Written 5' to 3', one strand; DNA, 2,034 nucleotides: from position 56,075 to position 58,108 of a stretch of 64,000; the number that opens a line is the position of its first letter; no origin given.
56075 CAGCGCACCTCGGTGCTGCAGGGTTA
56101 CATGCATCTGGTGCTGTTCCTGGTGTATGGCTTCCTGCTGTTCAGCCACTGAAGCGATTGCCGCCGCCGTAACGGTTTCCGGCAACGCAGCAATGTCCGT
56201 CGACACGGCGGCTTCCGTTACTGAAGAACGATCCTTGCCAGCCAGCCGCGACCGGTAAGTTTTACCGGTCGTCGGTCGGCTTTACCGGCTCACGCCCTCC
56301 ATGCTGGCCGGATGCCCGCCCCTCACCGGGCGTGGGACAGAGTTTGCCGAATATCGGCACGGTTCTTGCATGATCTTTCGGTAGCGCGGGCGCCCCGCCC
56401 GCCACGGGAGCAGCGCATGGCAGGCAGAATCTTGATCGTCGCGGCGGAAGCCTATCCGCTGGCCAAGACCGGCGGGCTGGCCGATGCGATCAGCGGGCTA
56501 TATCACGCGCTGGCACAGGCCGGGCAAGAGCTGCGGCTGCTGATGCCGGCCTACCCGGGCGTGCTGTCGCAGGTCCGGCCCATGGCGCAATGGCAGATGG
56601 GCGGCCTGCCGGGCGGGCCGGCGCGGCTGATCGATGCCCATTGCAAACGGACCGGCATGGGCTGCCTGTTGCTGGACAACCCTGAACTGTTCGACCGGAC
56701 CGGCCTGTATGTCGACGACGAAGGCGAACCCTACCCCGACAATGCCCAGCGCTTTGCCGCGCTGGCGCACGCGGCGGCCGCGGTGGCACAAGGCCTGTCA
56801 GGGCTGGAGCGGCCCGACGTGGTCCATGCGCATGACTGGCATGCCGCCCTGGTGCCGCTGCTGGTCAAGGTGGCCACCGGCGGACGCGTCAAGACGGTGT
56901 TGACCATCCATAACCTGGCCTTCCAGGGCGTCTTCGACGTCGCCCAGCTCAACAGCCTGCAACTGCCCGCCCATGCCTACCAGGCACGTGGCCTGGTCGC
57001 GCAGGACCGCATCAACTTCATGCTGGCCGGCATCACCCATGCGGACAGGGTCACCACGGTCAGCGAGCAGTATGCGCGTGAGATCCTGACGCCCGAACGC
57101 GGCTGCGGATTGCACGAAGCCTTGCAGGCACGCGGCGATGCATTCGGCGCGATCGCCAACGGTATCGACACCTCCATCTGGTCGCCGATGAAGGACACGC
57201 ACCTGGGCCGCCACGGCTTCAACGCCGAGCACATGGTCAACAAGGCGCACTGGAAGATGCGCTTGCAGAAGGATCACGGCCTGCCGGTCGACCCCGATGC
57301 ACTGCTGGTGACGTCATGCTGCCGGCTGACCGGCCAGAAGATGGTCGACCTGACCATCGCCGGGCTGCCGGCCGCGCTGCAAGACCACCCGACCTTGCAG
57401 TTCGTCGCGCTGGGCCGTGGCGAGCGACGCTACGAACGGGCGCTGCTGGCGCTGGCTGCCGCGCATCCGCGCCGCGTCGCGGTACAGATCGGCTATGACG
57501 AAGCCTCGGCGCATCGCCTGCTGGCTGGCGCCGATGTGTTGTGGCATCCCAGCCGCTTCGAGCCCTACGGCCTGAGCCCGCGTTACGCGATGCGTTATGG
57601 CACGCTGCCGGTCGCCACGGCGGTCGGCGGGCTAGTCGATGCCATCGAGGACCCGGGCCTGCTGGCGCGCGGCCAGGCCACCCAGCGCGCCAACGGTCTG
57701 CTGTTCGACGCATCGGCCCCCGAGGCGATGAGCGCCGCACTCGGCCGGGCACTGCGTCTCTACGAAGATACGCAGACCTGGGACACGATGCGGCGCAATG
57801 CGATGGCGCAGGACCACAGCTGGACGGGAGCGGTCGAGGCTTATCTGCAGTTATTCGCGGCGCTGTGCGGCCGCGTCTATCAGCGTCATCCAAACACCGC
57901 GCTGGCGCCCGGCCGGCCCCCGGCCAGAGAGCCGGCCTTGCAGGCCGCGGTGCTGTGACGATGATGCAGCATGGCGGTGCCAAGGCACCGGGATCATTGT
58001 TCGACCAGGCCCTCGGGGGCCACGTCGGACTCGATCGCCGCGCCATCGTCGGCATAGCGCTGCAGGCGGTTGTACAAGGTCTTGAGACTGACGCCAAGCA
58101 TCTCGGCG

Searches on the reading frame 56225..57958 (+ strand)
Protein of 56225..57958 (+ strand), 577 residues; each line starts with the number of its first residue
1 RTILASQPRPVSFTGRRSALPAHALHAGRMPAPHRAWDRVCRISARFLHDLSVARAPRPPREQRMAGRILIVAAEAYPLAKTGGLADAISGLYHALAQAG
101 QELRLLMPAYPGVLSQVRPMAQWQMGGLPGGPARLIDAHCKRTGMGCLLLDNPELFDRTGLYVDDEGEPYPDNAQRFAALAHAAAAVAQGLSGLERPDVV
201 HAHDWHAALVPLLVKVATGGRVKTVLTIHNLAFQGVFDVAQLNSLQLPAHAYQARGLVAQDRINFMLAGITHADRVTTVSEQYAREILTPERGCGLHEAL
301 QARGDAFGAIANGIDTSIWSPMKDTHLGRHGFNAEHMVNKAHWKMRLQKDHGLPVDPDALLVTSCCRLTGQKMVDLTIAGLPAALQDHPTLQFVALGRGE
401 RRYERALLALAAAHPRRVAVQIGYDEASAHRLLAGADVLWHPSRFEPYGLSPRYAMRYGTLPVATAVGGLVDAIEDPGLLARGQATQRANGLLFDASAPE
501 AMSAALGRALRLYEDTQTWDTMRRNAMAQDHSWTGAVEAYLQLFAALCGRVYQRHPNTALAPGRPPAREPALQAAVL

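Call 25: search_protein_families(library=ncbifam, proteins=[window:56225-57958:+], max_evalue=1e-10)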
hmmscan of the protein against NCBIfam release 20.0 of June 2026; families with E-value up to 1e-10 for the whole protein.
window:56225-57958:+ (577 aa): 12 families
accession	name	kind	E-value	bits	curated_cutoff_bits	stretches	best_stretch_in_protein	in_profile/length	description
NF001899.0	PRK00654.1-2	equivalog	5.2e-170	565.9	459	1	68-548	2-476/478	glycogen synthase GlgA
TIGR02095.1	glgA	subfamily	4.6e-146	487.2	328.45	1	68-546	2-476/477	glycogen/starch synthase, ADP-glucose type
NF010699.0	PRK14099.1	equivalog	3.8e-126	421.4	762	1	68-548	5-480/485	glycogen synthase GlgA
NF001901.0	PRK00654.1-5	equivalog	2.5e-113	379.2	649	1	61-551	18-495/502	glycogen synthase GlgA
NF001903.0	PRK00654.2-2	equivalog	5.2e-109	365.1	616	1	68-545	2-476/482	glycogen synthase GlgA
NF001898.0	PRK00654.1-1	equivalog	6.9e-102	341.5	603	1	68-547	2-475/477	glycogen synthase GlgA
NF001900.0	PRK00654.1-3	equivalog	4e-89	299.3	509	1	68-553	2-460/481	glycogen synthase GlgA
NF001905.0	PRK00654.2-4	subfamily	6e-78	262.5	560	1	69-546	3-485/489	glycogen synthase GlgA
NF010698.0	PRK14098.1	equivalog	5.8e-73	246.2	754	1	150-549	96-488/489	starch synthase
NF001906.0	PRK00654.2-5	equivalog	3.3e-69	234.1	870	1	69-545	8-481/485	glycogen synthase GlgA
NF001902.0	PRK00654.2-1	equivalog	1.9e-61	208.1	845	1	69-546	3-488/492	glycogen synthase GlgA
NF001904.0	PRK00654.2-3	equivalog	9.7e-48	163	577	1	68-546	2-473/475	glycogen synthase GlgA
